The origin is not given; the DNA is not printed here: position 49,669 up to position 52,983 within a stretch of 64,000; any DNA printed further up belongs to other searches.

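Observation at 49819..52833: Single 1004-aa polypeptide containing two complete PilB/GspE-type secretion ATPase modules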

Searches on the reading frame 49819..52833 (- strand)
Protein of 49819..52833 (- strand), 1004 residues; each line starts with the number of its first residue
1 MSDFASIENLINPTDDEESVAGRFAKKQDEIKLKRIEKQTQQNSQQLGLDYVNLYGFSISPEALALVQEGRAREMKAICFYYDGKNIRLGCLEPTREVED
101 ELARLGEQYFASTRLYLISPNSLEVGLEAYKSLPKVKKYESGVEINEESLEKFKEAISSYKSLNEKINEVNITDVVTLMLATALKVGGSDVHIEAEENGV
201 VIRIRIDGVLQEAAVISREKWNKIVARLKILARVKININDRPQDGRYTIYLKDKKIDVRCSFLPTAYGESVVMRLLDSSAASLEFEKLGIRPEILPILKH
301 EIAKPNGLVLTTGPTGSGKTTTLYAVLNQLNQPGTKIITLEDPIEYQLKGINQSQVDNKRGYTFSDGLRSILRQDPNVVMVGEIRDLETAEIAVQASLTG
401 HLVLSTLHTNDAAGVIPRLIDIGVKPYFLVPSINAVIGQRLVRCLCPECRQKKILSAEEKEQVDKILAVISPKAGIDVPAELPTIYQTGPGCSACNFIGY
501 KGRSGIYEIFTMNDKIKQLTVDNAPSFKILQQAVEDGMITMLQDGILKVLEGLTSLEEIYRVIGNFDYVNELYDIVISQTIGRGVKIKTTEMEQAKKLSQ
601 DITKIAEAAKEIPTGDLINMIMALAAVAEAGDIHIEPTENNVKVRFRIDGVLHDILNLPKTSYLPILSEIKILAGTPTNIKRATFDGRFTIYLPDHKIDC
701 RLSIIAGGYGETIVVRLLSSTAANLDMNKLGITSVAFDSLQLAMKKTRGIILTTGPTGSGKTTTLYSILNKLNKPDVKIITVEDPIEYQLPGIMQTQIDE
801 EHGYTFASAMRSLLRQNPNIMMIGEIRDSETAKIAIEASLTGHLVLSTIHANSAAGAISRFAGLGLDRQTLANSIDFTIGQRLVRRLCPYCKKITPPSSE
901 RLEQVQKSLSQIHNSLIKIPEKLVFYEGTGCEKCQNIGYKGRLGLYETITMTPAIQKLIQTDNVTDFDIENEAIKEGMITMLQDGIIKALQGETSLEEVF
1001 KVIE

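Call 3: search_protein_families(library=pfam, proteins=[window:49819-52833:-], max_evalue=0.01)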
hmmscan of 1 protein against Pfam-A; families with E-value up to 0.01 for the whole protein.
window:49819-52833:- (1004 aa): 36 families (the best 25 are shown)
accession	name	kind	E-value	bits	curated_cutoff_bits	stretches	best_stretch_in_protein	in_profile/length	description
PF00437.27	T2SSE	-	7.9e-233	772.2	24.9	2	171-561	7-370/370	Type II/IV secretion system protein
PF25199.1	nSTAND_NTPase5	-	1.7e-11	44.6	34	2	721-789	13-83/145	Novel STAND NTPase 5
PF13401.12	AAA_22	-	4.4e-10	40.4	27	2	746-783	3-40/130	AAA domain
PF20720.3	nSTAND3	-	8.2e-09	35.8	27.2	1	301-345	12-56/155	Novel STAND NTPase 3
PF12775.13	AAA_7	-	8.4e-08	32.4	25.8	1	740-782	25-67/181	P-loop containing dynein motor region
PF13173.12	AAA_14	-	8.5e-08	32.7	27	0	749-841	3-86/129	AAA domain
PF13604.12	AAA_30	-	2.9e-07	30.8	27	0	300-339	12-51/191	AAA domain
PF00004.35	AAA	-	5.6e-07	30.5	21.2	0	751-826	1-66/131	ATPase family associated with various cellular activities (AAA)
PF04851.21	ResIII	-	1.1e-06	29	22.5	0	737-780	12-57/164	Type III restriction enzyme, res subunit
PF13191.12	AAA_16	-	1.3e-06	29.5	32.6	0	304-334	21-52/167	AAA ATPase domain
PF13555.12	AAA_29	-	1.4e-06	28.4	27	0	737-765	12-39/61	P-loop containing region of AAA domain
PF00005.33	ABC_tran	-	2.1e-06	28.8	25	0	308-366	13-67/137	ABC transporter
PF02492.25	cobW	-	6.3e-06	26.3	20.7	0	751-781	3-34/180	CobW/HypB/UreG, nucleotide-binding domain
PF01637.24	ATPase_2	-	8.9e-06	26.1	33.2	0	741-784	13-56/225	ATPase domain predominantly from Archaea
PF03266.21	NTPase_1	-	1.1e-05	25.8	23.9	0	751-779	2-30/168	NTPase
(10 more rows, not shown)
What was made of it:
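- On T2SSE superfamily (Pfam PF00437; PilB/GspE/PilT/VirB11-type secretion ATPases): PF00437 E=7.9e-233, in two stretches; the best covers profile positions 7-370 of 370 (call 3).
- Checked: Pfam T2SSE PF00437 matches in two stretches, E=7.9e-233 (call 3).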

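Call 4: search_protein_families(library=ncbifam, proteins=[window:49819-52833:-], max_evalue=0.001)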
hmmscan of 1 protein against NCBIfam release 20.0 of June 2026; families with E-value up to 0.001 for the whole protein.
window:49819-52833:- (1004 aa): 50 families (the best 25 are shown)
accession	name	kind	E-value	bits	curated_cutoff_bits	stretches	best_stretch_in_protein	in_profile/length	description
TIGR02533.1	type_II_gspE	equivalog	1.6e-278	924.1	630.25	2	140-562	77-485/486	type II secretion system ATPase GspE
TIGR02538.1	type_IV_pilB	equivalog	1.3e-267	889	675.65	2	38-562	45-561/564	type IV-A pilus assembly ATPase PilB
NF007755.0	PRK10436.1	equivalog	7.5e-236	783.2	617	2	147-565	60-461/465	type II secretion system protein GspE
NF053534.1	T4PilAsmATPsTfpB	equivalog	3.5e-224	745.5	850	2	79-563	109-582/584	type IV pilus assembly ATPase TfpB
NF041000.1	ATPase_ComGA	equivalog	1.3e-143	476.8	300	2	179-443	3-266/267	competence type IV pilus ATPase ComGA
TIGR01420.1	pilT_fam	subfamily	8.3e-100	334.3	319.1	2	179-422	5-242/343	PilT/PilU family type 4a pilus ATPase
TIGR02525.1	plasmid_TraJ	equivalog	2.6e-55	187.9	368.3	2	270-421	119-271/372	plasmid transfer ATPase TraJ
TIGR02524.1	dot_icm_DotB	equivalog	3.2e-44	151.6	463.3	2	740-884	126-279/358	Dot/Icm type IV secretion system ATPase DotB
NF058587.1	archaellum_moto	equivalog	6.4e-39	134.1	550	2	743-885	271-418/527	archaellum flagellar ATPase motor FlaI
TIGR02782.1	TrbB_P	equivalog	4.1e-31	108.4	304.55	2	309-419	139-252/303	P-type conjugative transfer ATPase TrbB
TIGR02788.1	VirB11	equivalog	2.9e-27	95.5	249.95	2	737-876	134-276/308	P-type DNA transfer ATPase VirB11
TIGR03819.1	heli_sec_ATPase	hypoth_equivalog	1e-25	90.7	373.15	2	709-872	138-312/340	TadA family conjugal transfer-associated ATPase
NF010469.0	PRK13894.1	subfamily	2.2e-24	86.4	508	2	733-880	135-283/320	conjugal transfer ATPase TrbB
NF053672.1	bindosome_BasE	exception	1.5e-23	83.3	1000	2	298-420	262-389/512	bindosome assembly system ATPase subunit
NF010407.0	PRK13833.1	subfamily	2.2e-22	79.9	499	2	739-864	136-262/323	conjugal transfer protein TrbB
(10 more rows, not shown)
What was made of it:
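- On PilB/GspE assembly-ATPase subgroup (as opposed to PilT retraction ATPases): The whole-protein scores of 889 and 924 bits exceed the cut-offs (call 4).
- Checked: The NCBIfam GspE, PilB and ComGA models each match in two stretches (call 4).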
